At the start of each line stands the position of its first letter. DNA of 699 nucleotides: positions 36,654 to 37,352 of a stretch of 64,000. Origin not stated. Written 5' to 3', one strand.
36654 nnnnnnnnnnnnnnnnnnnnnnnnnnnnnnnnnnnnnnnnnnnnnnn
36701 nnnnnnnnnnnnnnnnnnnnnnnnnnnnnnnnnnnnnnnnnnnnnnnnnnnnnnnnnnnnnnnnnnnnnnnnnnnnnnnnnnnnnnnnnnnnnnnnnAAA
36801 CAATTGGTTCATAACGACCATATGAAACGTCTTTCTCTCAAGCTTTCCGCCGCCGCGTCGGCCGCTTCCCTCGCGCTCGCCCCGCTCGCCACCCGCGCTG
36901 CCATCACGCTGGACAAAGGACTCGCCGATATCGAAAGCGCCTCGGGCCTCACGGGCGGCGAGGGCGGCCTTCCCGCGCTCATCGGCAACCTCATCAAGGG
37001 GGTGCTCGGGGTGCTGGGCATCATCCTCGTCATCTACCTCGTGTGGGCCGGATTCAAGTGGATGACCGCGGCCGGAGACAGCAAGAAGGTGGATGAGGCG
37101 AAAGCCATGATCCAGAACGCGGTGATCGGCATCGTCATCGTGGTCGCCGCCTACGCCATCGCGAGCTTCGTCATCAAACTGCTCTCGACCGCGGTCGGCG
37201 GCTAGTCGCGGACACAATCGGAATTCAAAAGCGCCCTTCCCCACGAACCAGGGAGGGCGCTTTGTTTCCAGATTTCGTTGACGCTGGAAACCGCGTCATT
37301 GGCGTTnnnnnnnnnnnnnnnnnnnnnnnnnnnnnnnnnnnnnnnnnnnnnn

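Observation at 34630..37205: Tandem array of five paralogous pilin-like small membrane proteins with variable cysteine-rich ectodomains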

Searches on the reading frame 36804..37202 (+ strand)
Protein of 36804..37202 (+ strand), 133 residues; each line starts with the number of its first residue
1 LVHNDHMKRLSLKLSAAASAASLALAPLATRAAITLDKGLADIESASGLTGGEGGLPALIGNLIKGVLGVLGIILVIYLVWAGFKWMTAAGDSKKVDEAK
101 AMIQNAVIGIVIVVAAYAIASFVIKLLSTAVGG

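Call 3: search_protein_families(library=pfam, max_evalue=1, proteins=[window:36804-37202:+])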
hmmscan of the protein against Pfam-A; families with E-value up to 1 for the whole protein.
seq(133 aa): 2 families
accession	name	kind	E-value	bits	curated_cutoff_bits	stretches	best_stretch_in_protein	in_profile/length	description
PF18895.5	T4SS_pilin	-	7.5e-12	45.6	26.6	1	55-123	4-71/71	Type IV secretion system pilin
PF04956.18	TrbC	-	0.00076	20.1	27.9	1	50-122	34-97/98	TrbC/VIRB2 pilin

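Call 4: search_protein_families(library=ncbifam, max_evalue=1, proteins=[window:36804-37202:+])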
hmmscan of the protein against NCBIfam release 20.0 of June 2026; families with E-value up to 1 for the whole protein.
seq(133 aa): 3 families
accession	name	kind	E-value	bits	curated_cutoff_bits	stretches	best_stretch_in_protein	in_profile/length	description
NF045849.1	ICE_MMCAP2_0565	equivalog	7.4e-11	41.6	40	1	60-126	13-79/80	Mbov_0395 family pilin-like conjugal transfer protein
NF045890.1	conj_pls20_p028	equivalog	0.00041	19.3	150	1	54-117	57-110/377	pLS20_p028 family conjugation system transmembrane protein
NF033218.1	anchor_AmaP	equivalog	0.64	9.8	55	1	63-127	4-70/166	alkaline shock response membrane anchor protein AmaP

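Call 54: predict_structure(alignment_id=A4)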
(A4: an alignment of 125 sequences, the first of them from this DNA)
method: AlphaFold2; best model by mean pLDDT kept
length: 127 residues; sequences in the alignment: 125
mean_pLDDT: 77.2   pTM: 0.55
mean pLDDT of the five models: 77.2, 74.2, 73.5, 72.7, 71.4
residues with pLDDT >= 90: 53; 70-90: 24; 50-70: 48; < 50: 2
segments of 3 or more residues with pLDDT < 50: none
pLDDT, mean of each block of 10 residues (from residue 1): 54 56 55 59 59 85 94 96 93 95 95 88 71
secondary structure, 60 per line:
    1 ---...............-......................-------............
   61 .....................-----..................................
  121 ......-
elements in order: H4-18 H20-41 H49-81 H87-126

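Call 57: fold_search(model_id=the predicted structure, library=pdb)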
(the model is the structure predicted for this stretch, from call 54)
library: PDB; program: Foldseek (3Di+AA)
matches with E <= 10: 153; with E <= 0.001: 0
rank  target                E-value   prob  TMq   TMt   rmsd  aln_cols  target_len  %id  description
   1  3tul_B                1.0e+00  0.16  0.28  0.26  12.4       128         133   17  Crystal structure of N-terminal region of Type III Secretion Major Translocator SipB (residues 82-226) (released 2012-02-15)
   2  3tul_C                1.0e+00  0.14  0.25  0.24  12.3       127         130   15  Crystal structure of N-terminal region of Type III Secretion Major Translocator SipB (residues 82-226) (released 2012-02-15)
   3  3epv_C                1.2e+00  0.85  0.43  0.51   6.9        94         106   13  X-ray Structure of the Metal-sensor CnrX in both the Apo- and Copper-bound Forms (released 2008-11-25)
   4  2y3d_A                1.2e+00  0.77  0.44  0.50   8.5        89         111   12  Zn-bound form of Cupriavidus metallidurans CH34 CnrXs (released 2011-03-30)
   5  1a91_MODEL_1_A        1.3e+00  0.85  0.43  0.63   3.2        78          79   14  SUBUNIT C OF THE F1FO ATP SYNTHASE OF ESCHERICHIA COLI; NMR, 10 STRUCTURES (released 1998-07-01)
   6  6h2f_C                1.3e+00  0.20  0.28  0.14  13.1       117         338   17  Structure of the pre-pore AhlB of the tripartite alpha-pore forming toxin, AHL, from Aeromonas hydrophila. (released 2019-07-10)
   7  3tul_A                1.4e+00  0.28  0.35  0.33  15.4       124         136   14  Crystal structure of N-terminal region of Type III Secretion Major Translocator SipB (residues 82-226) (released 2012-02-15)
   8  2y3h_B                1.6e+00  0.96  0.43  0.50   2.6        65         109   14  E63Q mutant of Cupriavidus metallidurans CH34 CnrXs (released 2011-03-30)
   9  6h2f_E                1.6e+00  0.25  0.37  0.18  11.7       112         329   16  Structure of the pre-pore AhlB of the tripartite alpha-pore forming toxin, AHL, from Aeromonas hydrophila. (released 2019-07-10)
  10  6h2f_A                1.6e+00  0.25  0.31  0.16  10.6       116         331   17  Structure of the pre-pore AhlB of the tripartite alpha-pore forming toxin, AHL, from Aeromonas hydrophila. (released 2019-07-10)
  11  3zg1_A                2.1e+00  0.84  0.44  0.50   3.0        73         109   14  NI-BOUND FORM OF M123A MUTANT OF CUPRIAVIDUS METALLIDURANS CH34 CNRXS (released 2013-10-23)
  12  8tt3_H                2.1e+00  0.47  0.37  0.20  20.6       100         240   10  S. thermodepolymerans KpsM-KpsE in Glycolipid 2 state with rigid body fitted KpsT (released 2024-04-17)
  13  6s1k_E                2.2e+00  0.28  0.38  0.45   7.3       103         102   14  E. coli Core Signaling Unit, carrying QQQQ receptor mutation (released 2020-01-22)
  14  9a72_A                2.3e+00  0.69  0.58  0.27  20.3       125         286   14  Integrative model of YFMS-CHEW by crosslinking MS and deep learning (released 2024-09-18)
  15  3zg1_D                2.4e+00  0.66  0.43  0.49   4.8        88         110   11  NI-BOUND FORM OF M123A MUTANT OF CUPRIAVIDUS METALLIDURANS CH34 CNRXS (released 2013-10-23)
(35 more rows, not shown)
